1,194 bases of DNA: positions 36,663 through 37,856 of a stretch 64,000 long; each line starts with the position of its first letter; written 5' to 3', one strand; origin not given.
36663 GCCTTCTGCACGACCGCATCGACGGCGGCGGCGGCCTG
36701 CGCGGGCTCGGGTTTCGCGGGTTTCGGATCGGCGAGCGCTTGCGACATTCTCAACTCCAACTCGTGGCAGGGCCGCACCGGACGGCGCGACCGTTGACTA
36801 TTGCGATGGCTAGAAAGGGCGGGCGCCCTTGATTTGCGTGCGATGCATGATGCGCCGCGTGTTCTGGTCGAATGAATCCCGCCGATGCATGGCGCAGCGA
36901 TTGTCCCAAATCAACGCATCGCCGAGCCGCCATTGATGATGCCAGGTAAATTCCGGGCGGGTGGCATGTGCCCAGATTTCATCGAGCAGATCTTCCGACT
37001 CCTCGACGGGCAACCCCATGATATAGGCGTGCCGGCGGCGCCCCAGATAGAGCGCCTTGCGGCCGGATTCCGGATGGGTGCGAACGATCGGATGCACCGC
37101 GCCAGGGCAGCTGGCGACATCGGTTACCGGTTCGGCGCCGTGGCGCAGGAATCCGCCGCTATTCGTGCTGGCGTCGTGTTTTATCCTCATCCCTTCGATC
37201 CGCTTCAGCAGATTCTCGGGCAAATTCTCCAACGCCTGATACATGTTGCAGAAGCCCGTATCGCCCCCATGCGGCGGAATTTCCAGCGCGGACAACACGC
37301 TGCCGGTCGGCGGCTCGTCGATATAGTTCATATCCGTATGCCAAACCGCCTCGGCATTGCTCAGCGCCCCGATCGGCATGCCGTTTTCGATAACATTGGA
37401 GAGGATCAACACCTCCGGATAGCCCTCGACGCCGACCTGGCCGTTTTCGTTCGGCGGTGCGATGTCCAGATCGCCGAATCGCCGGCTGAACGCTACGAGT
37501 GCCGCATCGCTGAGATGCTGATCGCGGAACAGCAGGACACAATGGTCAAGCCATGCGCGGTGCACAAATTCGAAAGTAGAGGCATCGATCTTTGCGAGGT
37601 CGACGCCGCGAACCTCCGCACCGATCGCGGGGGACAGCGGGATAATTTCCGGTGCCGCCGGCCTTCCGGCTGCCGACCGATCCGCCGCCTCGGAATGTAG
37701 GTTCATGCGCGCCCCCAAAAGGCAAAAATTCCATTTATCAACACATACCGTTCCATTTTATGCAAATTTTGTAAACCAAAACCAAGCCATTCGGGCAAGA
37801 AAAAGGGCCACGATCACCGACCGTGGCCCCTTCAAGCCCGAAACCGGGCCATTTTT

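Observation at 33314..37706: Tight four-gene operon: TauD/TfdA dioxygenase, CoA-acylating aldehyde dehydrogenase, SCS-type (ADP-forming) CoA ligase beta and alpha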

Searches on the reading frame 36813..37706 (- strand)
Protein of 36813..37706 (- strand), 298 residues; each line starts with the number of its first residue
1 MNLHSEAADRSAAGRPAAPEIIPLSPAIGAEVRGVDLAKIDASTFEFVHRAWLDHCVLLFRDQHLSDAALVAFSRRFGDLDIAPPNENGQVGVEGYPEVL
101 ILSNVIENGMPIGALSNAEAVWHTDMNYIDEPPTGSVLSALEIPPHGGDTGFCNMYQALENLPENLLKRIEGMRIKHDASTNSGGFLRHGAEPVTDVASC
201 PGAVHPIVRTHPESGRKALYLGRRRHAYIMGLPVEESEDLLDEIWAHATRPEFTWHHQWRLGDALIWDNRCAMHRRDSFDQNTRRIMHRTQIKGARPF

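Call 5: search_protein_families(library=pfam, proteins=[window:36813-37706:-])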
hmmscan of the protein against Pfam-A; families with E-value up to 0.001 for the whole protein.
window:36813-37706:- (298 aa): 1 family
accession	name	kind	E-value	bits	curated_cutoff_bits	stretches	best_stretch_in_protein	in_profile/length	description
PF02668.22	TauD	-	1.1e-70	239.1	27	1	21-290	2-266/267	Taurine catabolism dioxygenase TauD, TfdA family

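Call 6: search_protein_families(library=ncbifam, proteins=[window:36813-37706:-])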
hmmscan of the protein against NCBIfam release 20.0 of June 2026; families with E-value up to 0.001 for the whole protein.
window:36813-37706:- (298 aa): 6 families
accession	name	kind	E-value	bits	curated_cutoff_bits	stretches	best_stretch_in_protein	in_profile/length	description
NF007104.0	PRK09553.1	equivalog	1.9e-58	197.9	313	1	21-298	7-279/282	taurine dioxygenase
NF045815.1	Neo-PentlctneFsynPtlD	equivalog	3.2e-43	148.1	550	1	26-289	9-283/301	neopentalenolactone/pentalenolactone F synthase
NF049937.1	CMthFAOxDecarbScoE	equivalog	6.7e-25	87.8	400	1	27-293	10-284/295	(3R)-3-[(carboxymethyl)amino]fatty acid oxygenase/decarboxylase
TIGR02409.1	carnitine_bodg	equivalog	1.8e-07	30.5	414.75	1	117-286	184-346/366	gamma-butyrobetaine dioxygenase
NF049936.1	TriMthamethphnDioxTmpA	equivalog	2.8e-05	23.1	400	1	119-288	184-345/366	2-trimethylaminoethylphosphonate dioxygenase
TIGR02410.1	carnitine_TMLD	equivalog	0.00017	21.3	268.3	0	116-282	175-340/362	trimethyllysine dioxygenase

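Call 8: search_solved_structures(query=window:36813-37706:-, show_alignments=2)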
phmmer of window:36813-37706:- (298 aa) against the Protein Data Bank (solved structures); distinct sequences matched with E-value up to 0.001: 36.
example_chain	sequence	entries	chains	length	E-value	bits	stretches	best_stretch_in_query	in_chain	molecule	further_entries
6d0o_A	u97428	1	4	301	2.8e-53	184.7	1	21-297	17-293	(R)-phenoxypropionate/alpha-ketoglutarate-dioxygenase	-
6d1o_A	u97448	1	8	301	1.7e-51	178.8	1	21-297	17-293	(R)-phenoxypropionate/alpha-ketoglutarate-dioxygenase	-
5bk9_A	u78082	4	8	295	5e-49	170.8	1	21-297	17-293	(R)-phenoxypropionate/alpha-ketoglutarate-dioxygenase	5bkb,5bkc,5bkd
3pvj_A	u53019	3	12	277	1.4e-47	166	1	21-298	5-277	Alpha-ketoglutarate-dependent taurine dioxygenase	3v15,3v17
6d3h_A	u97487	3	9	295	8.7e-47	163.4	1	20-297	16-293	FT_T dioxygenase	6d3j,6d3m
6d3i_A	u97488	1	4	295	5e-46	160.9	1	20-297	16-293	ftv7 dioxygenase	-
5hsx_A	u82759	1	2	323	9.4e-46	160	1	14-297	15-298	Putative alpha-ketoglutarate-dependent taurine dioxygenase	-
1gqw_A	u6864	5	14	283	1.3e-44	156.3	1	21-298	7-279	ALPHA-KETOGLUTARATE-DEPENDENT TAURINE DIOXYGENASE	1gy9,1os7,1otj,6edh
5keu_A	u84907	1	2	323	1.7e-44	155.8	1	12-297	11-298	Taurine dioxygenase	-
7qtd_A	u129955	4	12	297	1.2e-39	140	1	18-284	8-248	PlaO1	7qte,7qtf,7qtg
5j92_A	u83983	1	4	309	5.6e-38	134.5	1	25-290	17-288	Putative alpha KG dependent 2,4-D dioxygenase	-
5vn6_A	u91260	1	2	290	1.1e-33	120.4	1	21-298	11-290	Taurine dioxygenase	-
5bke_A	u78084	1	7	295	1.8e-31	113.1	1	30-297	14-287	Alpha-ketoglutarate-dependent 2,4-dichlorophenoxyacetate dioxygenase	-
4y0e_A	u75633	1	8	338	1.2e-30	110.4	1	17-297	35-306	Putative dioxygenase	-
1oij_C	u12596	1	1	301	2.1e-29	106.3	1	19-297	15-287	PUTATIVE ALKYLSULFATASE ATSK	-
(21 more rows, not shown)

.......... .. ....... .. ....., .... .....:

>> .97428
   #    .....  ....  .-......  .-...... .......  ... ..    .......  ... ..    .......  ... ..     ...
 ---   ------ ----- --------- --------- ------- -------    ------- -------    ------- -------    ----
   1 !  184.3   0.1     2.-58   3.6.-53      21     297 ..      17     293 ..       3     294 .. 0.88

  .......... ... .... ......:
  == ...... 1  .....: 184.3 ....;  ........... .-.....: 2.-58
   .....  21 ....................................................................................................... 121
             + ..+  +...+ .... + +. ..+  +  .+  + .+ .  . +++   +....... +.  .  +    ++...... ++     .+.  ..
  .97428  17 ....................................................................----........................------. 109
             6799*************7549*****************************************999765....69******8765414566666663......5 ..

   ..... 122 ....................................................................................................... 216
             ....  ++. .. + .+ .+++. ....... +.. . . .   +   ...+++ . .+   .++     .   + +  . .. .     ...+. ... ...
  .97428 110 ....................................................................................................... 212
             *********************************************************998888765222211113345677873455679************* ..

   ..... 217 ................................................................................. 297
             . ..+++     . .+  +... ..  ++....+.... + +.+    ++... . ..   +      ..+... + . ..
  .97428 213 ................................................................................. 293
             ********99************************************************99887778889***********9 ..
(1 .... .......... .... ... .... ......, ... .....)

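Call 23: find_related_loci(query=window:36813-37706:-, collection=metagenome_contigs, flank=6000)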
Query window:36813-37706:- (298 aa) in metagenome_contigs; peptide patterns used: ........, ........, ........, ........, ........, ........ (x = any residue, [..] = any of these).
243 stretches matched a pattern; 177 encode a relative of the query (tblastn E <= 1e-3); the best 80 are kept; 80 distinct loci.
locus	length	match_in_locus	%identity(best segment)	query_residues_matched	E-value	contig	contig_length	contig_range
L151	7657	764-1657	87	1-298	0e+0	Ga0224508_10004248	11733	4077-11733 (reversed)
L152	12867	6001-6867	72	9-298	1e-144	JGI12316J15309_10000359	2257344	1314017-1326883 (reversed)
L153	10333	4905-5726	69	20-293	7e-137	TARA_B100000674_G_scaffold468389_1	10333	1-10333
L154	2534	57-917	66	12-298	1e-143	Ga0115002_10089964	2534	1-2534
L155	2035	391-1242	67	15-298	4e-144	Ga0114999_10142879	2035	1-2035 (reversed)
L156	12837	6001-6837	69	20-298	5e-134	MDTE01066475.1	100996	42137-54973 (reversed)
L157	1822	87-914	68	20-297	6e-144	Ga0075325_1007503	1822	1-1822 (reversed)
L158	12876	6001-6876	63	4-298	2e-130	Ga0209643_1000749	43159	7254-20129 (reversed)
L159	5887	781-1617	70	20-298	3e-129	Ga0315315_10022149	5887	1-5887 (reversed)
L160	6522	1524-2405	61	3-297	6e-127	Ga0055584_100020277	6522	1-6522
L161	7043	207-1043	69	20-298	2e-126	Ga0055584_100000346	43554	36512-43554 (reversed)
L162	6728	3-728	72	52-293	1e-124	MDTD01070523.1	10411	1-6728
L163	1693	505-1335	64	23-298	2e-134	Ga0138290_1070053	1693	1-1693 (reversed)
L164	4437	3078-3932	61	8-292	5e-125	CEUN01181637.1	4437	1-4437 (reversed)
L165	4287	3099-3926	64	20-294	2e-125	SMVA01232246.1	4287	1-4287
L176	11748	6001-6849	61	18-298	1e-117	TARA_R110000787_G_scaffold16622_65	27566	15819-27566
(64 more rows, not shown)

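Call 49: find_encoding_contigs(protein=window:36813-37706:-, flank=6000, max_places=4)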
Protein window:36813-37706:- (298 aa): 2 contigs read that carry it; 2 places shown.
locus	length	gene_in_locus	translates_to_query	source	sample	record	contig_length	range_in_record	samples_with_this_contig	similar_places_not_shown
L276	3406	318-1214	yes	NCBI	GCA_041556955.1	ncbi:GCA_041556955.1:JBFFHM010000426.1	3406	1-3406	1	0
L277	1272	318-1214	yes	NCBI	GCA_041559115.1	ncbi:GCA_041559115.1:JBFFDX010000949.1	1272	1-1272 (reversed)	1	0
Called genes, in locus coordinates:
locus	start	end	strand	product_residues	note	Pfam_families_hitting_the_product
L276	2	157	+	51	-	?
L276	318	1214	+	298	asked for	PF02668:TauD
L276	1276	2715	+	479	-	PF00171:Aldedh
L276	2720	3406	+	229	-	?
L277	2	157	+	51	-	?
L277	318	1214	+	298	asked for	PF02668:TauD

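Call 52: search_protein_families(library=pfam, proteins=[L176:6873-7856:+, L158:6934-8361:+])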
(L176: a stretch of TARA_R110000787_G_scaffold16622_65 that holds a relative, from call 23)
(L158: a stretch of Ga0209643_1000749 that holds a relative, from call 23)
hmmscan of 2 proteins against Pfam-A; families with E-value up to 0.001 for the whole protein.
L176:6873-7856:+ (328 aa): 4 families
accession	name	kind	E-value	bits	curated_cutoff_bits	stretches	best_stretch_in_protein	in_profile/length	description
PF00107.32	ADH_zinc_N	-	1.9e-30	105.9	31.8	1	155-251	1-97/129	Zinc-binding dehydrogenase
PF13602.12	ADH_zinc_N_2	-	5.4e-23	82.8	27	1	188-326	2-134/134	Zinc-binding dehydrogenase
PF08240.17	ADH_N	-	5.2e-17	62.4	23.5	1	26-113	1-103/104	Alcohol dehydrogenase GroES-like domain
PF16884.10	ADH_N_2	-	1.4e-05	25.4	31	1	12-107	15-103/108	N-terminal domain of oxidoreductase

L158:6934-8361:+ (476 aa): 1 family
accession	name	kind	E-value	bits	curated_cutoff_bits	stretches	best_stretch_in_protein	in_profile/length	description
PF00171.27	Aldedh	-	2e-23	83.2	23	1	18-276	32-290/461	Aldehyde dehydrogenase family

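Call 58: search_protein_families(library=ncbifam, proteins=[L158:6934-8361:+, L158:3629-5125:+], max_evalue=1e-25)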
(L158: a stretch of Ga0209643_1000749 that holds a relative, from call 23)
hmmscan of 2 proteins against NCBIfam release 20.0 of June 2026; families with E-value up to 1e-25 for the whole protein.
L158:6934-8361:+ (476 aa): 4 families
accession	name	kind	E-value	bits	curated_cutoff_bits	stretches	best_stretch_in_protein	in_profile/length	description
NF047625.1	AcylSulfactDhSauS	equivalog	8.1e-237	786.5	600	1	14-476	3-464/464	acylating sulfoacetaldehyde dehydrogenase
NF010378.0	PRK13805.1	equivalog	1.8e-112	376.8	951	1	7-452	6-449/872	bifunctional acetaldehyde-CoA/alcohol dehydrogenase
TIGR02518.1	EutH_ACDH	equivalog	4.8e-96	322.5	620.1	1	16-454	9-443/488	acetaldehyde dehydrogenase (acetylating)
NF011927.0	PRK15398.1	subfamily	6e-56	190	403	1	22-421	43-431/465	aldehyde dehydrogenase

L158:3629-5125:+ (499 aa): 1 family
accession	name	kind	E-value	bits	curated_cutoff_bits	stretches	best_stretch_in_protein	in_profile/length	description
TIGR01503.1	MthylAspMut_E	equivalog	2.5e-131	438.6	390.1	1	22-485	9-472/480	methylaspartate mutase subunit E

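Call 84: find_encoding_contigs(protein=L158:5986-6876:+, flank=10000, max_places=3)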
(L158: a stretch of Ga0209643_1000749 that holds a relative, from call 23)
Protein L158:5986-6876:+ (297 aa): 24 contigs read that carry it; 3 places shown.
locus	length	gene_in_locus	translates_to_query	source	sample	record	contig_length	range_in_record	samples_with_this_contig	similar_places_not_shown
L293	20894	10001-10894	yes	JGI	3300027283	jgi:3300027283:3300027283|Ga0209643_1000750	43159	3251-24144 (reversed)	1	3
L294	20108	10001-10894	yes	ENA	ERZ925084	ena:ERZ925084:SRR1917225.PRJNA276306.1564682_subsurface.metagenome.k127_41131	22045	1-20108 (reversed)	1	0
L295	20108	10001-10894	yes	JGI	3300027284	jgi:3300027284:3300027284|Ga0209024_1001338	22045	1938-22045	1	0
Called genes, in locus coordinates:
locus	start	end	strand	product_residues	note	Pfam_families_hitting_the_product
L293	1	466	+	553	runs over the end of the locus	PF03460:NIR_SIR_ferr, PF01077:NIR_SIR, PF03460:NIR_SIR_ferr, PF01077:NIR_SIR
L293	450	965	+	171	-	PF06073:DUF934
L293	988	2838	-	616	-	PF00211:Guanylate_cyc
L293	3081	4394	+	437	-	PF00082:Peptidase_S8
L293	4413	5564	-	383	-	PF00089:Trypsin (faint), PF13365:Trypsin_2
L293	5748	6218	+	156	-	PF02310:B12-binding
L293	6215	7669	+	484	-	PF13941:MutL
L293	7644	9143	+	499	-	PF06368:Met_asp_mut_E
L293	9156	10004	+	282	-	PF09339:HTH_IclR, PF12802:MarR_2, PF12840:HTH_20 (weak), PF13412:HTH_24 (weak), PF25213:HVO_A0261_N (weak), PF01614:IclR_C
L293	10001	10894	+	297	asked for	PF02668:TauD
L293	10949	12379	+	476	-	PF00171:Aldedh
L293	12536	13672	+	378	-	PF08442:ATP-grasp_2, PF13549:ATP-grasp_5, PF24948:Citrate_synth_N, PF00549:Ligase_CoA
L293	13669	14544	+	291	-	PF02629:CoA_binding, PF00549:Ligase_CoA, PF13607:Succ_CoA_lig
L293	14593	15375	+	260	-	PF00881:Nitroreductase, PF28600:Nitroreductase_C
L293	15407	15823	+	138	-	-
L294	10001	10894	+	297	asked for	PF02668:TauD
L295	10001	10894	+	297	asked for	PF02668:TauD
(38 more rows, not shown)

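Call 85: list_cluster_members(proteins=[L158:5986-6876:+, L158:6934-8361:+, L081:728-1594:+, window:36813-37706:-])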
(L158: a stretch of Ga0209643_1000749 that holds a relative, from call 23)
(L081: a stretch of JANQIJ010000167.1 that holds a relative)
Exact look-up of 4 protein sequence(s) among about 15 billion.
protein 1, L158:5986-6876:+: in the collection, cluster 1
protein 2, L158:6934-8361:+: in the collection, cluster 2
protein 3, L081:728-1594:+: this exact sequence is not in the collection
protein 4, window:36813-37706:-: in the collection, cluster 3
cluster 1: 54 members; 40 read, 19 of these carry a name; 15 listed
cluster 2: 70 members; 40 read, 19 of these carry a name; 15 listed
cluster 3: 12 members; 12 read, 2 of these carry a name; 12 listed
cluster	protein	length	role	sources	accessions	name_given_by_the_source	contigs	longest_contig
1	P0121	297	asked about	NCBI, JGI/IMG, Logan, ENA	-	-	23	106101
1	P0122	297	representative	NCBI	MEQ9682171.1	MAG: TauD/TfdA family dioxygenase [Rhodospirillales bacterium]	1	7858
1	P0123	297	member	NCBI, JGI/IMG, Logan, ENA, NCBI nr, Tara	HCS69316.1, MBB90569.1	MAG TPA: taurine catabolism dioxygenase TauD [Rhodospirillaceae bacterium] | taurine catabolism dioxygenase TauD [Magnetovibrio sp.] | strand:- start:10256 stop:11149 length:894 start_codon:yes stop_codon:yes ...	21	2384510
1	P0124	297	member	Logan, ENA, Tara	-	strand:- start:259 stop:1152 length:894 start_codon:yes stop_codon:yes gene_type:complete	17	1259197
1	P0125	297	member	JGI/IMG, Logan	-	taurine dioxygenase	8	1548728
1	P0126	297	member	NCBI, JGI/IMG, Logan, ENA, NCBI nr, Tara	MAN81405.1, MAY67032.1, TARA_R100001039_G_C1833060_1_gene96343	MAG: taurine catabolism dioxygenase TauD [Rhodospirillaceae bacterium] | taurine catabolism dioxygenase TauD [Magnetovibrio sp.] | strand:- start:372 stop:1265 length:894 start_codon:yes stop_codon:yes gene_type:complete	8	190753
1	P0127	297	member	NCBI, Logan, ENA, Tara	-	strand:- start:53207 stop:54100 length:894 start_codon:yes stop_codon:yes ...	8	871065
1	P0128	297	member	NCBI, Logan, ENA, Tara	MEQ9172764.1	MAG: TauD/TfdA family dioxygenase [Rhodospirillales bacterium] | strand:+ start:2179 stop:3072 length:894 start_codon:yes stop_codon:yes gene_type:complete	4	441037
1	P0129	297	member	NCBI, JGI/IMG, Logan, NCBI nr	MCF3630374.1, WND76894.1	TauD/TfdA family dioxygenase [Thalassospiraceae bacterium LMO-SO8] | taurine dioxygenase | TauD/TfdA family dioxygenase [Alphaproteobacteria bacterium LMO-S08]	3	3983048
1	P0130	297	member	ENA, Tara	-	strand:- start:235 stop:1128 length:894 start_codon:yes stop_codon:yes gene_type:complete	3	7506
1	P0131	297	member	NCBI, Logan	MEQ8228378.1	MAG: TauD/TfdA family dioxygenase [Rhodospirillales bacterium]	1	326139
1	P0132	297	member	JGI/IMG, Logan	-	taurine dioxygenase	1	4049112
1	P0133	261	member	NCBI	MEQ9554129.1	MAG: TauD/TfdA family dioxygenase, partial [Rhodospirillales bacterium]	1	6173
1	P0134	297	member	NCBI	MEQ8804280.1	MAG: TauD/TfdA family dioxygenase [Rhodospirillales bacterium]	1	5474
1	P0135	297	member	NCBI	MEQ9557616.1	MAG: TauD/TfdA family dioxygenase [Rhodospirillales bacterium]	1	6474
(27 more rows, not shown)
